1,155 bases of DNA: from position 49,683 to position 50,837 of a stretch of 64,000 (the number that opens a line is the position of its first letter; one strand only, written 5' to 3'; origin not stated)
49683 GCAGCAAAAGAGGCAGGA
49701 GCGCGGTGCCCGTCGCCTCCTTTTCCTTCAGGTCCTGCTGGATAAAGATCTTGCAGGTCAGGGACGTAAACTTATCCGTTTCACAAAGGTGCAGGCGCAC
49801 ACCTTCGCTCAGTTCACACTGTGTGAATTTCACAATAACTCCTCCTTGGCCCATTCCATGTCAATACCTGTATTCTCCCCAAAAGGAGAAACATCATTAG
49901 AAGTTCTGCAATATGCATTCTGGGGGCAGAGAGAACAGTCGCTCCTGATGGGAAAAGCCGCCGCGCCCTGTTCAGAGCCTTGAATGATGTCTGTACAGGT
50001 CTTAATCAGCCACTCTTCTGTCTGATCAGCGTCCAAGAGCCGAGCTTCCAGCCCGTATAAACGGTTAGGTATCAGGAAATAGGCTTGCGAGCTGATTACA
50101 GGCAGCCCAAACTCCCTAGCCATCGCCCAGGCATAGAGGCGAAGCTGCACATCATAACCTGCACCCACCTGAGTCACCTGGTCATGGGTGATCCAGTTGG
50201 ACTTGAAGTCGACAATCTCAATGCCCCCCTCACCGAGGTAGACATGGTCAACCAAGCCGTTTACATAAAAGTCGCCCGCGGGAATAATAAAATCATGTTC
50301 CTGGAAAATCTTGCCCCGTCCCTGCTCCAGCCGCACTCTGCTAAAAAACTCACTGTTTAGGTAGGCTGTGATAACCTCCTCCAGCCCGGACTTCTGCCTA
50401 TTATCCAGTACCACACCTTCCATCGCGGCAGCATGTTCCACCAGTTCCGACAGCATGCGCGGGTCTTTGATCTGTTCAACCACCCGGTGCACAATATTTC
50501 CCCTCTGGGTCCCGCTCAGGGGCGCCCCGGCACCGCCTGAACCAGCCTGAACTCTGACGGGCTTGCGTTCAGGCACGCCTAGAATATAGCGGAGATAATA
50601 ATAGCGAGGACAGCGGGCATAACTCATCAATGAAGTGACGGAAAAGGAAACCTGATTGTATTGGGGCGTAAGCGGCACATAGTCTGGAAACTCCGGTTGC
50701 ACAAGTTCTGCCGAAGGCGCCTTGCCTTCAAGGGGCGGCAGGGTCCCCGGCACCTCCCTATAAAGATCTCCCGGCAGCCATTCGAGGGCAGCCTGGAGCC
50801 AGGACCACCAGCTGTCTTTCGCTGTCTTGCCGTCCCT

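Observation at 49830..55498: Compact AddAB in which both subunits carry the Cx2Cx5C iron-staple cysteine pattern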

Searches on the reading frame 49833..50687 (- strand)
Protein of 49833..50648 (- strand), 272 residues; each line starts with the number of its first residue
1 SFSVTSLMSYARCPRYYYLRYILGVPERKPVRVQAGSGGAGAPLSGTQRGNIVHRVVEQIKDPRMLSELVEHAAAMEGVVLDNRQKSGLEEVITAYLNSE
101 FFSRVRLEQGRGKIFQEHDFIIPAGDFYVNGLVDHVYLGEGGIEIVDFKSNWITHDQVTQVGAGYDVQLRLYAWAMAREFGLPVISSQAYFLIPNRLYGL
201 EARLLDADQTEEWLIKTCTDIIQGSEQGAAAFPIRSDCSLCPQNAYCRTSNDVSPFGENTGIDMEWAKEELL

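Call 20: search_solved_structures(query=window:49833-50648:-, max_evalue=10, show_alignments=5)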
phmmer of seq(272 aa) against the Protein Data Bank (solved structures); distinct sequences matched with E-value up to 10: 3.
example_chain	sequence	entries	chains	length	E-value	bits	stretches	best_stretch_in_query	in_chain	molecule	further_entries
7nyw_C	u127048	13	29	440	0.76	12.3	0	170-239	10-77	Chromosome partition protein MukF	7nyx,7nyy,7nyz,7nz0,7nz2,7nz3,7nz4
1w36_B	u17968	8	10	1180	1.6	11.3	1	129-178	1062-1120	EXODEOXYRIBONUCLEASE V BETA CHAIN | RecBCD enzyme subunit RecB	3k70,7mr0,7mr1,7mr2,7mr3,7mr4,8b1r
5mbv_B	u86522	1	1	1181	1.6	11.3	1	129-178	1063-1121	RecBCD enzyme subunit RecB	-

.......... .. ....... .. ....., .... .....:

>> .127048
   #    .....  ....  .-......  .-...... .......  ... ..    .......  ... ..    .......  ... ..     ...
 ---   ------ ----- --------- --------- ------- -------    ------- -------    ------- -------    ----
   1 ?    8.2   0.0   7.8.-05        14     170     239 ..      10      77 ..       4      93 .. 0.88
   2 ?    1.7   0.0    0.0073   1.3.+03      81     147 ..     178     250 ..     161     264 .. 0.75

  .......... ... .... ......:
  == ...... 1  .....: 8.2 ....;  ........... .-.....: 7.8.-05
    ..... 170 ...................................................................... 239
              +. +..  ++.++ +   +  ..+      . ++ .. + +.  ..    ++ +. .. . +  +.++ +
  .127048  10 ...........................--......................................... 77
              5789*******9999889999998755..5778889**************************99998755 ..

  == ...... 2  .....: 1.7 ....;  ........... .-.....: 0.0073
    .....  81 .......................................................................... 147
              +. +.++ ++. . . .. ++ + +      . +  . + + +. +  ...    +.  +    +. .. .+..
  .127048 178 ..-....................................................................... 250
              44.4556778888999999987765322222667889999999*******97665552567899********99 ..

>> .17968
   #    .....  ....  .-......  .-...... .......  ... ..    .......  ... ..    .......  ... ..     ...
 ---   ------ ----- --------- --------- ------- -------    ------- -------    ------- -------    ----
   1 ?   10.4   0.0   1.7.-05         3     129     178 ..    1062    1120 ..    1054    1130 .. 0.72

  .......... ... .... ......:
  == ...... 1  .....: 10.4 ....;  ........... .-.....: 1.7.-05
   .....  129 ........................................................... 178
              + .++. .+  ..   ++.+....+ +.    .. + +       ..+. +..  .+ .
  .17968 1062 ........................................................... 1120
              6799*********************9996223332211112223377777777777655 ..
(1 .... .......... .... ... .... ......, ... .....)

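Call 27: search_solved_structures(query=A3, max_evalue=1, show_alignments=5)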
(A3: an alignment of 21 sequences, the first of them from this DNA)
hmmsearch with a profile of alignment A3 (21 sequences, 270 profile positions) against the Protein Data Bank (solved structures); distinct sequences matched with E-value up to 1: 27.
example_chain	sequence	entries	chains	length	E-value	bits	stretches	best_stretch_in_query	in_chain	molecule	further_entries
3u44_A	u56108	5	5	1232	2.7e-12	49.5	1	59-216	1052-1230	ATP-dependent helicase/nuclease subunit A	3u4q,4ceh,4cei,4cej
7sjr_B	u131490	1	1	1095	3.1e-11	46.1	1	101-209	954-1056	DNA helicase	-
6ppu_B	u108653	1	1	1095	3.1e-11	46.1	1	101-209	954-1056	UvrD/REP helicase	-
6ppr_B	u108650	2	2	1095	1.9e-09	40.2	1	101-209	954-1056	UvrD/REP helicase | DNA 3'-5' helicase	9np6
6ppj_B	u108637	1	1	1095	3.5e-09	39.3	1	102-209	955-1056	UvrD/REP helicase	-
9iab_A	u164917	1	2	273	1.5e-08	37.3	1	85-267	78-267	PD-(D/E)XK endonuclease-like domain-containing protein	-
4ic1_A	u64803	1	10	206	6.2e-07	31.9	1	106-267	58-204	Uncharacterized protein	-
6ppu_A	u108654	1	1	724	8e-07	31.6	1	66-267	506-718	ATP-dependent DNA helicase (UvrD/REP)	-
7sjr_A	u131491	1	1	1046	2.2e-06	30.2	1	66-267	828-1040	DNA helicase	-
1w36_B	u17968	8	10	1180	6.4e-06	28.6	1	85-200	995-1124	EXODEOXYRIBONUCLEASE V BETA CHAIN | RecBCD enzyme subunit RecB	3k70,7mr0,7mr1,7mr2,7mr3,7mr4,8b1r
5mbv_B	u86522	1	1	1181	6.4e-06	28.6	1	85-200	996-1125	RecBCD enzyme subunit RecB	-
9iac_A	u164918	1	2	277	1.5e-05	27.4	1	88-268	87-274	Similar to tr|Q3MCC8|Q3MCC8_ANAVT Hypothetical protein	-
7lw7_A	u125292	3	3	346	0.00011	24.6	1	133-206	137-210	Exonuclease V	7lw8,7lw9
7lwa_A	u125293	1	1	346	0.00011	24.6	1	133-206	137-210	Exonuclease V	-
6ppj_A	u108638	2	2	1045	0.00013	24.3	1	66-267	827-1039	ATP-dependent DNA helicase (UvrD/REP)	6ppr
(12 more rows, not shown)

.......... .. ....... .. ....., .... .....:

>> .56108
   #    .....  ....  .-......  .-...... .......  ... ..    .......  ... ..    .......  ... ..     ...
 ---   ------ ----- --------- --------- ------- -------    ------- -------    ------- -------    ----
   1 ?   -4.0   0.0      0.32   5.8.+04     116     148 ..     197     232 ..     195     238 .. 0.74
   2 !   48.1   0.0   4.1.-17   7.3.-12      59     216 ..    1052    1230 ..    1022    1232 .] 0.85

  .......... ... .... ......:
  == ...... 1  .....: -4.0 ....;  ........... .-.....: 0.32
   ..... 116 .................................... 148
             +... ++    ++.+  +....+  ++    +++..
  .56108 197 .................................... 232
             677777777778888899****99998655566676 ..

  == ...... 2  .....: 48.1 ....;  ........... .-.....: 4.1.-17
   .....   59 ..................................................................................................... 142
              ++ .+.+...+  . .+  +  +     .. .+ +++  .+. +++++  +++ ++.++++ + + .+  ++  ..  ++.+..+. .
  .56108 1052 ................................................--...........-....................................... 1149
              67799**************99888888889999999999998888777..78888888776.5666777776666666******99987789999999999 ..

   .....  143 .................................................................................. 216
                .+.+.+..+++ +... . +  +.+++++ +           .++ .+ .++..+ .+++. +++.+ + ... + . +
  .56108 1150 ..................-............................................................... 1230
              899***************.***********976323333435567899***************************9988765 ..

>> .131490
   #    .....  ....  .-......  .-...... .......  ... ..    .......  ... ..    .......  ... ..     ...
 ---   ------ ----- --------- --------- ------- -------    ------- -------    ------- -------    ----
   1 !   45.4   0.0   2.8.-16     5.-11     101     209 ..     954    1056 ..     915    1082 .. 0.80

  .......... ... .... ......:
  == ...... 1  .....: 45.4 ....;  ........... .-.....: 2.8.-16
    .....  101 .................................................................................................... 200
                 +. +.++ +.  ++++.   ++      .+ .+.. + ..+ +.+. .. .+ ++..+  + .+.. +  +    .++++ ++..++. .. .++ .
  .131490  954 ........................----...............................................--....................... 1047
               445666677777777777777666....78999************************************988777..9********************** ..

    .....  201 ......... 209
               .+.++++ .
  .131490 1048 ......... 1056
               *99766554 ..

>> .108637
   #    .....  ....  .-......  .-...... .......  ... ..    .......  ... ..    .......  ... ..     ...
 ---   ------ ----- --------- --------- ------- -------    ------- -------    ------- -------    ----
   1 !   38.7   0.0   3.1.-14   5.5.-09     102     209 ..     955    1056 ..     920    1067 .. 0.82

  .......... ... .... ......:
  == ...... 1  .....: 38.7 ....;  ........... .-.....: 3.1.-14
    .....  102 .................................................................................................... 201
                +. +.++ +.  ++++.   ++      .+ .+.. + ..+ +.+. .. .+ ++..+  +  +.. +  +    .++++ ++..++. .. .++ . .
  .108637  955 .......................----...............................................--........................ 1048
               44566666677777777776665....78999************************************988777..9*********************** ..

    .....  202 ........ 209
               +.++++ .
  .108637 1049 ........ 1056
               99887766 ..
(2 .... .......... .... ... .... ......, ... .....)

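Call 43: predict_structure(alignment_id=A3)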
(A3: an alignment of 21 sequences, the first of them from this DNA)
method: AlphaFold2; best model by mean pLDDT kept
length: 285 residues; sequences in the alignment: 21
mean_pLDDT: 85.2   pTM: 0.81
mean pLDDT of the five models: 85.2, 84.8, 84.5, 83.2, 82.2
residues with pLDDT >= 90: 185; 70-90: 51; 50-70: 23; < 50: 26
segments of 3 or more residues with pLDDT < 50: 48-50, 263-285
pLDDT, mean of each block of 10 residues (from residue 1): 63 91 92 89 57 76 94 94 97 95 96 89 85 96 97 95 94 96 98 98 95 97 97 90 82 79 44 36 32
secondary structure, 60 per line:
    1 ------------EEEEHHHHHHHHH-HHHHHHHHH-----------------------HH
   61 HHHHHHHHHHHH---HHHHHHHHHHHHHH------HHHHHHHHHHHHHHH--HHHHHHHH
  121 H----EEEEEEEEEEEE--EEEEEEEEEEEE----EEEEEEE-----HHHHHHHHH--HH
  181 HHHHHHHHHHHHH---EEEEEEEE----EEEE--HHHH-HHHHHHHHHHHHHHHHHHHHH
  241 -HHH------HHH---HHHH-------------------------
elements in order: E13-16 H17-25 H27-35 H59-72 H76-89 H96-110 H113-121 E126-137 E140-151 E156-162 H168-176 H179-193 E197-204 E209-212 H215-218 H220-240 H257-260

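Call 46: fold_search(model_id=the predicted structure, library=pdb)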
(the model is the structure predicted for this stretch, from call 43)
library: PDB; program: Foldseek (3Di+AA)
matches with E <= 10: 427; with E <= 0.001: 46
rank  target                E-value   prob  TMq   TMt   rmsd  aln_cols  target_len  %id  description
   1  4ceh_A                2.2e-09  1.00  0.52  0.14   5.0       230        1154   16  Crystal structure of AddAB with a forked DNA substrate (released 2014-03-12)
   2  4cei_A                2.6e-08  1.00  0.49  0.13   5.4       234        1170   17  Crystal structure of ADPNP-bound AddAB with a forked DNA substrate (released 2014-03-12)
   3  9np6_A                3.9e-08  1.00  0.58  0.21   6.1       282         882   18  Cryo-EM structure of AdnA(D934A)-AdnB(D1014A) in complex with AMPPNP and blunt end DNA (released 2025-03-19)
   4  4cej_A                5.9e-08  1.00  0.50  0.14   5.3       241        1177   16  Crystal structure of AddAB-DNA-ADPNP complex at 3 Angstrom resolution (released 2014-03-12)
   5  7sjr_A                2.0e-07  1.00  0.56  0.20   5.7       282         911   19  Cryo-EM structure of AdnA-AdnB(W325A) in complex with DNA and AMPPNP (released 2021-12-22)
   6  6ppr_A                5.8e-07  1.00  0.58  0.22   5.2       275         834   20  Cryo-EM structure of AdnA(D934A)-AdnB(D1014A) in complex with AMPPNP and DNA (released 2019-11-20)
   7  6ppu_A                7.3e-07  1.00  0.54  0.28   6.5       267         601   21  Cryo-EM structure of AdnAB-AMPPNP-DNA complex (released 2019-11-20)
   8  8b1t_B                7.3e-07  1.00  0.47  0.14   6.8       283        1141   16  RecBCD-DNA in complex with the phage protein Abc2 (released 2022-12-28)
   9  8b1r_B                1.0e-06  1.00  0.48  0.14   7.5       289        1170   17  RecBCD in complex with the phage protein gp5.9 (released 2022-12-28)
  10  9iac_A                1.1e-06  1.00  0.53  0.56   6.8       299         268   14  Structure of the Argonaute-associated Cas4 family protein 1 (ACE1) from Microcystis aeruginosa (MaACE1) (released 2025-04-23)
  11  9iac_B                1.3e-06  1.00  0.54  0.56   6.7       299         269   14  Structure of the Argonaute-associated Cas4 family protein 1 (ACE1) from Microcystis aeruginosa (MaACE1) (released 2025-04-23)
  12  9iab_A                1.7e-06  1.00  0.53  0.56   7.8       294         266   13  Structure of the Argonaute-associated Cas4 family protein 1 (ACE1) from Chroococcidiopsis thermalis (CtACE1) (released 2025-04-23)
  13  3u44_A                1.8e-06  1.00  0.46  0.13   4.1       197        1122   17  Crystal structure of AddAB-DNA complex (released 2012-03-21)
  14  5mbv_B                1.9e-06  1.00  0.47  0.14   7.2       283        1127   17  Cryo-EM structure of Lambda Phage protein GamS bound to RecBCD. (released 2017-01-11)
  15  6sjb_B                2.7e-06  1.00  0.48  0.14   8.5       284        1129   18  Cryo-EM structure of the RecBCD Chi recognised complex (released 2020-01-01)
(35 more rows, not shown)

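Call 98: search_protein_representatives(alignment_id=A3)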
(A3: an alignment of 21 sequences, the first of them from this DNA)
Query: 21 sequences, 270 profile positions. Proteins with E-value up to 0.001 (for the whole library): 72111; up to 1e-10: 20334; up to 1e-30: 679. The best 150 are listed.
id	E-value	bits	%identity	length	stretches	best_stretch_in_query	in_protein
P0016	2.5e-92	325.1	-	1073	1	5-268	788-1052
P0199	1.9e-85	302.6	-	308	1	6-265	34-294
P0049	2.8e-80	285.6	-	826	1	7-267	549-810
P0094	3.5e-80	285.3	-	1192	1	3-268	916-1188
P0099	2.6e-76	272.6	-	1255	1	4-265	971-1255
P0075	1.5e-75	270.1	-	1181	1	5-267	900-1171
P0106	2.0e-74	266.4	-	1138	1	2-267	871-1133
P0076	2.2e-74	266.3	-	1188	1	4-268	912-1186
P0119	1.3e-72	260.5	-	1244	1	3-266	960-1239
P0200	2.7e-70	252.9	-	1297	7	14-265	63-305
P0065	2.3e-67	243.2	-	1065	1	8-260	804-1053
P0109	1.0e-66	241.1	-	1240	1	14-266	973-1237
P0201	1.8e-65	237.1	-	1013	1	5-266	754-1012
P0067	1.5e-64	234.0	-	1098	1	14-261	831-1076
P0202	2.0e-64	233.7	-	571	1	8-265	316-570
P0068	2.0e-49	184.5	-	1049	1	18-261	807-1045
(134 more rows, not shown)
